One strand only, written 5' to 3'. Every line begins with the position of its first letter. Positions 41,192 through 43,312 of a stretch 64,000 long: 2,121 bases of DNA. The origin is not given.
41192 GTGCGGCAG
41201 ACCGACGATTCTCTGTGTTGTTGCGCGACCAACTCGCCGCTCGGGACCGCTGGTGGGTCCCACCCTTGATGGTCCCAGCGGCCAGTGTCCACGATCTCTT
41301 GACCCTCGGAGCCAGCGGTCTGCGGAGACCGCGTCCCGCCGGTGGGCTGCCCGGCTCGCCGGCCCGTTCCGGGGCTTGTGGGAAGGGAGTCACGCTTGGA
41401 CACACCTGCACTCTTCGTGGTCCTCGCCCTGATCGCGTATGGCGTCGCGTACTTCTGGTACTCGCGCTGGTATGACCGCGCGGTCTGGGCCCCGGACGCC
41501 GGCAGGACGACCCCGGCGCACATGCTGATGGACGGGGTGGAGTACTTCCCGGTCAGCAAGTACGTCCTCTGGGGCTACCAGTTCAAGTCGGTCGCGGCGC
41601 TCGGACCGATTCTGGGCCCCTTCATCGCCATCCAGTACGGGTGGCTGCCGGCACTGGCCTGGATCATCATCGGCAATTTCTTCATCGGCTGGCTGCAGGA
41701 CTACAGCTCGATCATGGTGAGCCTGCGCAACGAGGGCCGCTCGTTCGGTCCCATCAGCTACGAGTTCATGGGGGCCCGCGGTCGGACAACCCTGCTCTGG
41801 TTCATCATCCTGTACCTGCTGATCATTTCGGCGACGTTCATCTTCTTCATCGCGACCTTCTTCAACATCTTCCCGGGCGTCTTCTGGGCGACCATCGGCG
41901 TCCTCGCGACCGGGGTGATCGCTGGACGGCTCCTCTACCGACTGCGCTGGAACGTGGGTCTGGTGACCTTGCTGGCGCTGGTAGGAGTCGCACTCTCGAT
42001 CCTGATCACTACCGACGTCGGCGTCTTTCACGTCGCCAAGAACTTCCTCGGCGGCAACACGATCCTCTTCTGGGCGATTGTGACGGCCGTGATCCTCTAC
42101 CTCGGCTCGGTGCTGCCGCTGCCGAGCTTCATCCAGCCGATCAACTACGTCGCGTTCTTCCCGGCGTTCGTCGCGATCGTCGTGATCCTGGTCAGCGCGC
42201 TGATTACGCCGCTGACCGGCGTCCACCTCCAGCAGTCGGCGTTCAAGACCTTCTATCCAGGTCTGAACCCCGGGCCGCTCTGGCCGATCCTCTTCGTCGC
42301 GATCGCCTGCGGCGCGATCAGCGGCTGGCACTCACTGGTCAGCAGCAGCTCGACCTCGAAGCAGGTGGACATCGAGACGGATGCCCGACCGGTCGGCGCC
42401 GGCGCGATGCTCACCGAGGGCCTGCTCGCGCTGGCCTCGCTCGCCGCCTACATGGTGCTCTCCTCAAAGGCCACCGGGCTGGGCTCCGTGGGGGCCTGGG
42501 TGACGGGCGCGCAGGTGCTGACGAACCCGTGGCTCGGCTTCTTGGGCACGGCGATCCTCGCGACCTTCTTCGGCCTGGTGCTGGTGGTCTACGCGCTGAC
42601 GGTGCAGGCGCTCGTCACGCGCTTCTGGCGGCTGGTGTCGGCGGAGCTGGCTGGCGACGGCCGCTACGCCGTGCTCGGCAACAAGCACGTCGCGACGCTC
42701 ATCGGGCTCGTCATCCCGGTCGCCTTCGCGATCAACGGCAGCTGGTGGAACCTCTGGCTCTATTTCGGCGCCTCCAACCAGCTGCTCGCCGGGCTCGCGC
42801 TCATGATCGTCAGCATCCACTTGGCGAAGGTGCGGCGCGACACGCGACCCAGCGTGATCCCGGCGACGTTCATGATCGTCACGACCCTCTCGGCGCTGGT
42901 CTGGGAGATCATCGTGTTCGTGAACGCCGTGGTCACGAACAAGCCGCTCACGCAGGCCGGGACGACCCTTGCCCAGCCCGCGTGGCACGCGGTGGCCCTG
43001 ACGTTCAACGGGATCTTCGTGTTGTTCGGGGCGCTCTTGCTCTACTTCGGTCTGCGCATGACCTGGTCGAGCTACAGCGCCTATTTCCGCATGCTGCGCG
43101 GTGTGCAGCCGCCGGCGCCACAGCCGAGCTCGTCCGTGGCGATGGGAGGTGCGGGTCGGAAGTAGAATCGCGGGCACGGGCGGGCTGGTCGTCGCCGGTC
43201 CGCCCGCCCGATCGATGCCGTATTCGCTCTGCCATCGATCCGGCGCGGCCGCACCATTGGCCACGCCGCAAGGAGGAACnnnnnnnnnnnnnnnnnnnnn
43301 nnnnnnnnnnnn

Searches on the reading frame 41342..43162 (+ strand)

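Call 26: search_protein_families(library=pfam, proteins=[window:41342-43162:+], max_evalue=0.0001)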
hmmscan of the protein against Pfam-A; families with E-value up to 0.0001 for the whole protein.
window:41342-43162:+ (607 aa): 1 family
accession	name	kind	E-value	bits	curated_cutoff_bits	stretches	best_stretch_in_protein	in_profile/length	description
PF02554.20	CstA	-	1.2e-98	331.7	27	2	24-377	4-358/560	Carbon starvation protein CstA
